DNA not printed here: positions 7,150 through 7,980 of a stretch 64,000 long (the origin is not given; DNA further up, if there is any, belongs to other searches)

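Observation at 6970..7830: Bactofilin fused to an excisionase-type HTH, followed by a membrane-anchored small HTH protein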

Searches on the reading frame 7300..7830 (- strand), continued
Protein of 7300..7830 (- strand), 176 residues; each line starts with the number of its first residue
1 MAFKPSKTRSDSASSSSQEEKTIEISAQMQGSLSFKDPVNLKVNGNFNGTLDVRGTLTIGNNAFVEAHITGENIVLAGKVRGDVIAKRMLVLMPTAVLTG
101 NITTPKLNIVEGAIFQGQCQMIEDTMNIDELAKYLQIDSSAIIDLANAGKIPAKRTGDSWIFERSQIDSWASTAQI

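Call 62: search_protein_families(library=pfam, proteins=[L060:6-878:+, L060:866-2263:+, L060:2241-3062:+, L060:2983-3735:+, L060:3754-4317:+, L060:4380-5168:+, L060:5322-6935:+], max_evalue=0.01)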
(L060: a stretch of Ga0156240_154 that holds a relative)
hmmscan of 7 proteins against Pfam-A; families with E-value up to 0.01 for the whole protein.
L060:6-878:+ (290 aa): 0 families

L060:866-2263:+ (465 aa): 10 families
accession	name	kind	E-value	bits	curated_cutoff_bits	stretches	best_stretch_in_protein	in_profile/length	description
PF13614.12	AAA_31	-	1.5e-51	175.3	27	1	1-179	1-176/177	AAA domain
PF01656.29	CbiA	-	1.2e-20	74.1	25.4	1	4-229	1-124/125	CobQ/CobB/MinD/ParA nucleotide binding domain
PF09140.17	MipZ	-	2.2e-12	47.3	20.7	1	3-201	2-174/262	ATPase MipZ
PF06564.18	CBP_BcsQ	-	7.2e-11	42.5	21.3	1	1-248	1-231/234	Cellulose biosynthesis protein BcsQ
PF00142.24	Fer4_NifH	-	3.3e-08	33.8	25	1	9-46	7-45/271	4Fe-4S iron sulfur cluster binding proteins, NifH/frxC family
PF10609.15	ParA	-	3.3e-08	33.7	27.1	1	3-42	5-44/246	NUBPL iron-transfer P-loop NTPase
PF16561.11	AMPK1_CBM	-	3.5e-08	34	26.8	1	385-465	3-79/85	Glycogen recognition site of AMP-activated protein kinase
PF02374.21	ArsA_ATPase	-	2.2e-05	24.3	24.3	1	10-44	9-42/305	Anion-transporting ATPase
PF02922.24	CBM_48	-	3.5e-05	24.5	22.4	1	380-442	9-72/83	Carbohydrate-binding module 48 (Isoamylase N-terminal domain)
PF07015.17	VirC1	-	0.0042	16.9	24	1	1-39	1-39/231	VirC1 protein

L060:2241-3062:+ (273 aa): 0 families

L060:2983-3735:+ (250 aa): 0 families

L060:3754-4317:+ (187 aa): 2 families
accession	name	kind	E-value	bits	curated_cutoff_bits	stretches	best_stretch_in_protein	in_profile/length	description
PF04519.19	Bactofilin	-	6.8e-21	74.8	27.9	1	11-108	3-98/98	Polymer-forming cytoskeletal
PF12728.13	HTH_17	-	6.9e-10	39.5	27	1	122-171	2-50/51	Helix-turn-helix domain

L060:4380-5168:+ (262 aa): 1 family
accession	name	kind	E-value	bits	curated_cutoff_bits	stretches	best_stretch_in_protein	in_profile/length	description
PF05552.17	MS_channel_1st_1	-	1.3e-09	38.2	22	2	51-87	6-42/50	Mechanosensitive ion channel, conserved TM helix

L060:5322-6935:+ (537 aa): 8 families
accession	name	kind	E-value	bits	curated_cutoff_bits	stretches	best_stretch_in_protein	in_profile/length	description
PF02518.31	HATPase_c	-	1.4e-26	93.5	26.4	1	406-514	2-109/111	Histidine kinase-, DNA gyrase B-, and HSP90-like ATPase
PF00989.32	PAS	-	4.3e-17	62.6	22.6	2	141-239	3-102/113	PAS fold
PF13426.13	PAS_9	-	5.4e-17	62.4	27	2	153-252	6-102/103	PAS domain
PF08448.16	PAS_4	-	9.3e-12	45.6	23.1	1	147-253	3-107/110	PAS fold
PF00512.31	HisKA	-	4.7e-11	43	26.9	1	299-361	3-64/66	His Kinase A (phospho-acceptor) domain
PF13188.13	PAS_8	-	3e-08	33.7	21.8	0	144-200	6-61/65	PAS domain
PF08447.18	PAS_3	-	3.7e-06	27.5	25.6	1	162-239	2-81/89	PAS fold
PF14501.12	HATPase_c_5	-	9.2e-05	22.7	22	1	412-497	8-90/102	GHKL domain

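Call 68: search_dna_similar(query=window:7300-7830:-, collection=plasmids, mode=protein, max_rows=10)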
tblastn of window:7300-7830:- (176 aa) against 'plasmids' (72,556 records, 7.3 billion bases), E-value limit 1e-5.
Records with a match: 26; places in all: 27; records where one place covers at least 80% of the query: 0.
Best place of each record, by identity: <60% 26.
By first word of the organism name: Salmonella 17; Providencia 5; Leptospira 1; Acetoanaerobium 1; Paenibacillus 1; Paracoccus 1.
By predicted mobility (MOB-suite, as given by PLSDB): conjugative 20; non-mobilizable 6.
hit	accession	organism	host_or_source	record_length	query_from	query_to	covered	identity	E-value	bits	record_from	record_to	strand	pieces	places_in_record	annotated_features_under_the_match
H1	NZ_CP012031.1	Leptospira borgpetersenii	Rattus,animal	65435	40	164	71%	33.6%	1e-8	61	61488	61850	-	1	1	polymer-forming cytoskeletal protein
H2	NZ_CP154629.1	Acetoanaerobium noterae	cell culture,Sludge of a digestion ...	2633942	23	125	59%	34.0%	6e-9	61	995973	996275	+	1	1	none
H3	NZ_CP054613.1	Paenibacillus cellulosilyticus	cell culture,soil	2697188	41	121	46%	32.1%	4e-8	59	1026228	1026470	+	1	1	none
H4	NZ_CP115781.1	Paracoccus aerodenitrificans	cell culture,sediment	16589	112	173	35%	38.7%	5e-9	62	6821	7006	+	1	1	DEAD/DEAH box helicase family protein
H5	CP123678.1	Salmonella enterica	animal-swine-market swine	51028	115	173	34%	38.3%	2e-6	54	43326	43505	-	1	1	helix-turn-helix domain-containing protein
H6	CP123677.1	Salmonella enterica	animal-swine-market swine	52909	115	173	34%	38.3%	2e-6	54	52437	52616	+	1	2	helix-turn-helix domain-containing protein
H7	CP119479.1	Salmonella enterica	Product-Raw-Ground, Comminuted or ...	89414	115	173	34%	38.3%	2e-6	54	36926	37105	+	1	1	helix-turn-helix domain-containing protein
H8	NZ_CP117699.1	Salmonella enterica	Homo sapiens,tissue sample,leg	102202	115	173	34%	38.3%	2e-6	54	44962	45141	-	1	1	helix-turn-helix domain-containing protein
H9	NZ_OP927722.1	Salmonella sp.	-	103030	115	173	34%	38.3%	2e-6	54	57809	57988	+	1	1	helix-turn-helix domain-containing protein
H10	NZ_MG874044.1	Salmonella sp.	-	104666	115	173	34%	38.3%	2e-6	54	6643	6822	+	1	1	helix-turn-helix domain-containing protein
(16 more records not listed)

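Call 69: search_dna_similar(query=window:7300-7830:-, collection=phages, mode=protein, max_rows=10)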
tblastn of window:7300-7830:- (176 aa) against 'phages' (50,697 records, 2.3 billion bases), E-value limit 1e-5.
No match.
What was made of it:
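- On Recombination directionality factor (true excisionase): There is no full-length match in plasmids or phages (calls 68, 69).
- There is no full-length match in plasmid or phage collections (calls 68, 69).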

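Call 70: search_protein_families(library=padloc, proteins=[window:7300-7830:-], max_evalue=0.01)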
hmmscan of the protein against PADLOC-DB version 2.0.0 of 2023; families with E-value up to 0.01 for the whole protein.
window:7300-7830:- (176 aa): 1 family
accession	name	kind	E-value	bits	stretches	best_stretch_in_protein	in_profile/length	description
PDLC04133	mad1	-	9.7e-07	27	1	123-170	3-50/60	mads_1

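Call 71: get_annotated_region(hit=H1, flank=3500)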
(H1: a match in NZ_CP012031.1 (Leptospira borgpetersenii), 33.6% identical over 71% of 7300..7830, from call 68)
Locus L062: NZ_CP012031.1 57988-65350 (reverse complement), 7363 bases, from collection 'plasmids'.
description: Leptospira borgpetersenii serovar Ballum strain 56604 plasmid lbp1, complete sequence
organism: Leptospira borgpetersenii (NCBI taxid 280505)
taxonomy: Bacteria; Spirochaetota; Spirochaetia; Leptospirales; Leptospiraceae; Leptospira; Leptospira borgpetersenii
host: -; source: Rattus,animal; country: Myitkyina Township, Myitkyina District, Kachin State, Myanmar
typing (MOB-suite, as given by PLSDB): non-mobilizable
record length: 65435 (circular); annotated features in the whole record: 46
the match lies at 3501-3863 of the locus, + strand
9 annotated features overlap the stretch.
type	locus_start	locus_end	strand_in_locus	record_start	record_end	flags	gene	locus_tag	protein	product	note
CDS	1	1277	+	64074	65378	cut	-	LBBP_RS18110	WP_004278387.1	hypothetical protein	-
CDS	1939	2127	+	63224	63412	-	-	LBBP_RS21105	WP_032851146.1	hypothetical protein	-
CDS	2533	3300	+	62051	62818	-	-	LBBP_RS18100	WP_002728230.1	hypothetical protein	-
CDS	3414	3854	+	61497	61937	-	-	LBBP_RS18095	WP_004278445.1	polymer-forming cytoskeletal protein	-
CDS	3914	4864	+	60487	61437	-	-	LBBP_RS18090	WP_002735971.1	4-hydroxythreonine-4-phosphate dehydrogenase PdxA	-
CDS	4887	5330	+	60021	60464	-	-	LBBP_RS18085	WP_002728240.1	hypothetical protein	-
CDS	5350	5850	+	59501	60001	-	-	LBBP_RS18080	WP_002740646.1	tetratricopeptide repeat protein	-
CDS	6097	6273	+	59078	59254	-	-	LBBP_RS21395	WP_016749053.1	hypothetical protein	-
CDS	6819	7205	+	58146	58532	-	-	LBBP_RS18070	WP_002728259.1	hypothetical protein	-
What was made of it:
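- Tried and rejected: A Leptospira plasmid bactofilin hit with 71% query cover turned out to be an ordinary 146-aa bactofilin (call 71).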

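Call 76: find_homologous_proteins(query=P0252, max_evalue=1e-20)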
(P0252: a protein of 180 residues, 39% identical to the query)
Query P0252 (180 aa): 2330 proteins with E <= 1e-20 among 2418 candidates; the best 120 are listed.
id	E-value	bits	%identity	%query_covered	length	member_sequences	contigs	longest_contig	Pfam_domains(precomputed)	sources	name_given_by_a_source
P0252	2.0e-111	387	100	100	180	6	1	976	PF12728.14,PF04519.20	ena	-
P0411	1.9e-98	345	86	100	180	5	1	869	PF12728.14,PF04519.20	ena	-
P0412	4.2e-95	334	83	100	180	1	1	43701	PF12728.14,PF04519.20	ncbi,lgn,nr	ncbi:MAG: polymer-forming cytoskeletal protein [Candidatus Omnitrophica bacterium]|nr:polymer-formin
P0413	2.9e-89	315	79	100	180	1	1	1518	PF12728.14,PF04519.20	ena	-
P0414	4.2e-89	315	79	100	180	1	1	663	PF12728.14,PF04519.20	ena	-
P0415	2.1e-86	306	76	100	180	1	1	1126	PF12728.14,PF04519.20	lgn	-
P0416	1.4e-83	297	76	100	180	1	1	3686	PF12728.14,PF04519.20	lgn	-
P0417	1.9e-70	254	64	92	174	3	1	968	PF12728.14,PF04519.20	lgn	-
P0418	4.4e-69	250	66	98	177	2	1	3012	PF12728.14,PF04519.20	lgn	-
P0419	8.1e-69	249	65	100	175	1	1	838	PF12728.14,PF04519.20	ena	-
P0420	1.3e-68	248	64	100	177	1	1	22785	PF12728.14,PF04519.20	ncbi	-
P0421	1.4e-68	248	66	100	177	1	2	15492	PF12728.14,PF04519.20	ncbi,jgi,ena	-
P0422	1.8e-68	248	63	100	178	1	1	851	PF12728.14,PF04519.20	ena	-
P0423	2.3e-68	247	63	99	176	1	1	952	PF12728.14,PF04519.20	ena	-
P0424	2.4e-68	247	63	99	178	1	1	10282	PF12728.14,PF04519.20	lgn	-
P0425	2.4e-68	247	64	100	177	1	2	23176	PF12728.14,PF04519.20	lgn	-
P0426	2.7e-68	247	61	100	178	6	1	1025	PF12728.14,PF04519.20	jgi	jgi:cytoskeletal protein CcmA (bactofilin family)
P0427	2.9e-68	247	63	100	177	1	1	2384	PF12728.14,PF04519.20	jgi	jgi:cytoskeletal protein CcmA (bactofilin family)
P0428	3.1e-68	247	63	99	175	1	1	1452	PF12728.14,PF04519.20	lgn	-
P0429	3.4e-68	247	63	100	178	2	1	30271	PF12728.14,PF04519.20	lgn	-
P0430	4.4e-68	246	63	100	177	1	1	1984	PF12728.14,PF04519.20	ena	-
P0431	4.6e-68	246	61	100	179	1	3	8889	PF12728.14,PF04519.20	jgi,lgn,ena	-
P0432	5.7e-68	246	63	100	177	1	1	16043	PF12728.14,PF04519.20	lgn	-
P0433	7.3e-68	246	61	100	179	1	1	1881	PF12728.14,PF04519.20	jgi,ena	-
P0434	7.8e-68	246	63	100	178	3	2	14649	PF12728.14,PF04519.20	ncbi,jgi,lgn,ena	-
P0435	8.5e-68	245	60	100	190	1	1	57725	PF12728.14,PF04519.20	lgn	-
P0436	9.5e-68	245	64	99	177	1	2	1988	PF12728.14,PF04519.20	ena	-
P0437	1.3e-67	245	63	100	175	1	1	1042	PF12728.14,PF04519.20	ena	-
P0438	1.4e-67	245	62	100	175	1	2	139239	PF12728.14,PF04519.20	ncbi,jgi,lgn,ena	-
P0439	3.2e-67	244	61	99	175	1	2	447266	PF12728.14,PF04519.20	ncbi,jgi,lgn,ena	-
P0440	3.4e-67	244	61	99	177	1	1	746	PF12728.14,PF04519.20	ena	-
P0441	3.6e-67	243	61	100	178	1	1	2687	PF12728.14,PF04519.20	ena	-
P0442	3.7e-67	243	63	100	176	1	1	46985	PF12728.14,PF04519.20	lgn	-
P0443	3.7e-67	243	61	97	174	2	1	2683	PF12728.14,PF04519.20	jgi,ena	-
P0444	4.3e-67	243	63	100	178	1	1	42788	PF12728.14,PF04519.20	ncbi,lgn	-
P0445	4.6e-67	243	61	100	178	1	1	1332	PF12728.14,PF04519.20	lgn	-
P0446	4.9e-67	243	63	100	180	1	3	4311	PF12728.14,PF04519.20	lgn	-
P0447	6.3e-67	243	63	99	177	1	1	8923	PF12728.14,PF04519.20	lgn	-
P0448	7.0e-67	243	62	99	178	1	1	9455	PF12728.14,PF04519.20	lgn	-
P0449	8.8e-67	242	65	100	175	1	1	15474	PF12728.14,PF04519.20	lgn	-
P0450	9.1e-67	242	63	100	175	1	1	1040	PF12728.14,PF04519.20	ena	-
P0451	1.0e-66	242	59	100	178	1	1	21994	PF12728.14,PF04519.20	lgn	-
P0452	1.0e-66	242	62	100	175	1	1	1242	PF12728.14,PF04519.20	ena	-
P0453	1.0e-66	242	61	100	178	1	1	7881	PF12728.14,PF04519.20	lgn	-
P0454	1.1e-66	242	62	100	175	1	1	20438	PF12728.14,PF04519.20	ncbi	-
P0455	1.1e-66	242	63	100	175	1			PF12728.14,PF04519.20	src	-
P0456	1.2e-66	242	61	100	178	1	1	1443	PF12728.14,PF04519.20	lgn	-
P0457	1.2e-66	242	62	99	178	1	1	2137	PF12728.14,PF04519.20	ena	-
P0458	1.2e-66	242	60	100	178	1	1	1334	PF12728.14,PF04519.20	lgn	-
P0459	1.6e-66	241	62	100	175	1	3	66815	PF12728.14,PF04519.20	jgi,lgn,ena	-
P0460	1.7e-66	241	61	92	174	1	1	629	PF12728.14,PF04519.20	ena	-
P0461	1.7e-66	241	62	100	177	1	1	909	PF12728.14,PF04519.20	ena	-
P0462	1.8e-66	241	63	100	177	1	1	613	PF12728.14,PF04519.20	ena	-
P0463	1.8e-66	241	63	99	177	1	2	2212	PF12728.14,PF04519.20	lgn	-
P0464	2.1e-66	241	62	100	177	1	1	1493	PF12728.14,PF04519.20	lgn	-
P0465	2.1e-66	241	63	96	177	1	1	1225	PF12728.14,PF04519.20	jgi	jgi:cytoskeletal protein CcmA (bactofilin family)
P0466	2.2e-66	241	61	92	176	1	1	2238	PF12728.14,PF04519.20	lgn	-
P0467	2.3e-66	241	60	100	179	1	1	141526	PF12728.14,PF04519.20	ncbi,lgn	ncbi:MAG: polymer-forming cytoskeletal protein [Candidatus Omnitrophota bacterium]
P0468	2.4e-66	241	62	99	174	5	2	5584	PF12728.14,PF04519.20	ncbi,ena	-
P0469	2.4e-66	241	61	100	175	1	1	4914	PF12728.14,PF04519.20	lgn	-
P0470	2.4e-66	241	60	100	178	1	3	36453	PF12728.14,PF04519.20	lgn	-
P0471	2.5e-66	241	61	92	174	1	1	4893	PF12728.14,PF04519.20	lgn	-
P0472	2.6e-66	241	61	100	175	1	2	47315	PF12728.14,PF04519.20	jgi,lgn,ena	-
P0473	2.7e-66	241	61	99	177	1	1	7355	PF12728.14,PF04519.20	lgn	-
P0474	3.6e-66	240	63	99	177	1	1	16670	PF12728.14,PF04519.20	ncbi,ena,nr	ncbi:MAG: helix-turn-helix domain-containing protein [Candidatus Omnitrophica bacterium]|nr:helix-tu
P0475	3.8e-66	240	60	100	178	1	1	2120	PF12728.14,PF04519.20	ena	-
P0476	4.0e-66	240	62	100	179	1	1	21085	PF12728.14,PF04519.20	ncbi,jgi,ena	-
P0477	4.2e-66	240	62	100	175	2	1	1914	PF12728.14,PF04519.20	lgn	-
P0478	4.3e-66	240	62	100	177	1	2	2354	PF12728.14,PF04519.20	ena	-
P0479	4.4e-66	240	63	98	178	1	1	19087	PF12728.14,PF04519.20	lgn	-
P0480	4.5e-66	240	60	98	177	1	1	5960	PF12728.14,PF04519.20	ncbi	-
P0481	4.9e-66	240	62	97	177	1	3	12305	PF12728.14,PF04519.20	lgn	-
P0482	4.9e-66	240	61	99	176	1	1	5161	PF12728.14,PF04519.20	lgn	-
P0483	5.7e-66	240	61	99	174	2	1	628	PF12728.14,PF04519.20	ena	-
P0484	6.6e-66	239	63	99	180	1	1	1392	PF12728.14,PF04519.20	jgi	-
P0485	6.6e-66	239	62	100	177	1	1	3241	PF12728.14,PF04519.20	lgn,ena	-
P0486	6.8e-66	239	62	100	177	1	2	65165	PF12728.14,PF04519.20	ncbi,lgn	-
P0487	7.2e-66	239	60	99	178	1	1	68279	PF12728.14,PF04519.20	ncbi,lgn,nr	ncbi:MAG: polymer-forming cytoskeletal protein [Candidatus Omnitrophica bacterium]|nr:polymer-formin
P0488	7.2e-66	239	63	98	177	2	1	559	PF12728.14,PF04519.20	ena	-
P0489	8.5e-66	239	63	98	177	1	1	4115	PF12728.14,PF04519.20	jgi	jgi:excisionase family DNA binding protein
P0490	8.7e-66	239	61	99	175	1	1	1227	PF12728.14,PF04519.20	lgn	-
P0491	9.0e-66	239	62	99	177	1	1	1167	PF12728.14,PF04519.20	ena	-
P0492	9.4e-66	239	62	92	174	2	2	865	PF12728.14,PF04519.20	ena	-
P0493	1.1e-65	239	60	99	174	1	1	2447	PF12728.14,PF04519.20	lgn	-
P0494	1.3e-65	238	62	100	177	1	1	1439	PF12728.14,PF04519.20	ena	-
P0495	1.4e-65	238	61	97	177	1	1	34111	PF12728.14,PF04519.20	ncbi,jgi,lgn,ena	-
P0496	1.5e-65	238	59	99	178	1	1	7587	PF12728.14,PF04519.20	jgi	-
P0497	1.6e-65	238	61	100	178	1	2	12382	PF12728.14,PF04519.20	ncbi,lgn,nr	ncbi:MAG: polymer-forming cytoskeletal protein [Candidatus Omnitrophica bacterium]|nr:polymer-formin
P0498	1.7e-65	238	64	100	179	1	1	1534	PF12728.14,PF04519.20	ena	-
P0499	1.8e-65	238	61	99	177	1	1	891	PF12728.14,PF04519.20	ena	-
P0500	1.8e-65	238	62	100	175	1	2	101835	PF12728.14,PF04519.20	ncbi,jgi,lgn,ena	-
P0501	2.0e-65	238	60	92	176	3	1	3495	PF12728.14,PF04519.20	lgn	-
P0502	2.0e-65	238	61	100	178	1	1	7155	PF12728.14,PF04519.20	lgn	-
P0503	2.0e-65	238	62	100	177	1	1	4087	PF12728.14,PF04519.20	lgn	-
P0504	2.0e-65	238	61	99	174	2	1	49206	PF12728.14,PF04519.20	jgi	jgi:cytoskeletal protein CcmA (bactofilin family)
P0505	2.0e-65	238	62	99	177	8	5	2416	PF12728.14,PF04519.20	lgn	-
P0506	2.2e-65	238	61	99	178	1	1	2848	PF12728.14,PF04519.20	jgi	-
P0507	2.3e-65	238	61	99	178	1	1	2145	PF12728.14,PF04519.20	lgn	-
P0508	2.3e-65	238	59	92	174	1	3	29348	PF12728.14,PF04519.20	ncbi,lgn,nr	ncbi:MAG: polymer-forming cytoskeletal protein [Candidatus Omnitrophica bacterium]|nr:polymer-formin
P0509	2.4e-65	238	63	100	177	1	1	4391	PF12728.14,PF04519.20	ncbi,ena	-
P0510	2.4e-65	238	61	97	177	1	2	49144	PF12728.14,PF04519.20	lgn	-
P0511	2.5e-65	237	61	100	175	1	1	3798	PF12728.14,PF04519.20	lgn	-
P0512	2.6e-65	237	62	100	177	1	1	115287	PF12728.14,PF04519.20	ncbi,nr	ncbi:MAG: polymer-forming cytoskeletal protein [Candidatus Omnitrophica bacterium]|nr:polymer-formin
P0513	2.7e-65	237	62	99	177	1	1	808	PF12728.14,PF04519.20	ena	-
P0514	3.0e-65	237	57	99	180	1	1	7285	PF12728.14,PF04519.20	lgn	-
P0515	3.2e-65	237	60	100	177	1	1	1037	PF12728.14,PF04519.20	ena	-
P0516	3.3e-65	237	59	92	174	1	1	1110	PF12728.14,PF04519.20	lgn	-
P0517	3.4e-65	237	61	99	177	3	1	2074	PF12728.14,PF04519.20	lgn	-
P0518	3.4e-65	237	62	99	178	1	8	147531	PF12728.14,PF04519.20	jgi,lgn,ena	-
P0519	3.5e-65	237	61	100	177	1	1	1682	PF12728.14,PF04519.20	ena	-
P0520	3.9e-65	237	61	91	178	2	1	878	PF12728.14,PF04519.20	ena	-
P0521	3.9e-65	237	60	100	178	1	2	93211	PF12728.14,PF04519.20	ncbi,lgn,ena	-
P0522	3.9e-65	237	60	100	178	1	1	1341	PF12728.14,PF04519.20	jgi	jgi:excisionase family DNA binding protein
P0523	4.0e-65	237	60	100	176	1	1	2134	PF12728.14,PF04519.20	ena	-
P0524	4.1e-65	237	61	99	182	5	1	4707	PF12728.14,PF04519.20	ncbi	-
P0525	4.4e-65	237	60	99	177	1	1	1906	PF12728.14,PF04519.20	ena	-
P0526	4.4e-65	237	59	92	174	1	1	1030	PF12728.14,PF04519.20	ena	-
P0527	4.6e-65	237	60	92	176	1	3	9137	PF12728.14,PF04519.20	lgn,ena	-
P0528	4.8e-65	237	60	92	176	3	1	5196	PF12728.14,PF04519.20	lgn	-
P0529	4.9e-65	237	60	92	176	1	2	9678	PF12728.14,PF04519.20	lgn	-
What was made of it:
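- Checked: The same holds for the 120 best hits of a second subfamily (call 76).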

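Call 77: find_encoding_contigs(protein=P0439, flank=6000, max_places=1)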
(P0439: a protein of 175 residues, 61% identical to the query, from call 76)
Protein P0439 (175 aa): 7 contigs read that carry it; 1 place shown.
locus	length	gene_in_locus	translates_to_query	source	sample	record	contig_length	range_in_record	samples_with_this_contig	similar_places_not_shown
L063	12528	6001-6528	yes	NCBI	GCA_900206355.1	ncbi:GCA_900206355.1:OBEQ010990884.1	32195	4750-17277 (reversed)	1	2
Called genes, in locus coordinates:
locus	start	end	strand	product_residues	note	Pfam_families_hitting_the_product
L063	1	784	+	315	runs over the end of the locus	PF00318:Ribosomal_S2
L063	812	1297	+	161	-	PF00889:EF_TS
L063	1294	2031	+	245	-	PF00696:AA_kinase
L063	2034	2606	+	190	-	PF01765:RRF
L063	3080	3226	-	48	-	-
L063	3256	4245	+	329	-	PF13557:Phenol_MetA_deg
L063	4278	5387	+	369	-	PF00685:Sulfotransfer_1, PF13469:Sulfotransfer_3 (faint)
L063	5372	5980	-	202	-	PF00578:AhpC-TSA, PF08534:Redoxin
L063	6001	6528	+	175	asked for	PF04519:Bactofilin, PF12728:HTH_17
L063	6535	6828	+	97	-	PF12728:HTH_17 (weak)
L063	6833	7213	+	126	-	PF01648:ACPS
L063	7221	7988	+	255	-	PF04794:YdjC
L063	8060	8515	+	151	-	PF02082:Rrf2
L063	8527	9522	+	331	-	PF13379:NMT1_2, PF09084:NMT1, PF12974:Phosphonate-bd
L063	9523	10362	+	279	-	PF00005:ABC_tran, PF13304:AAA_21 (faint)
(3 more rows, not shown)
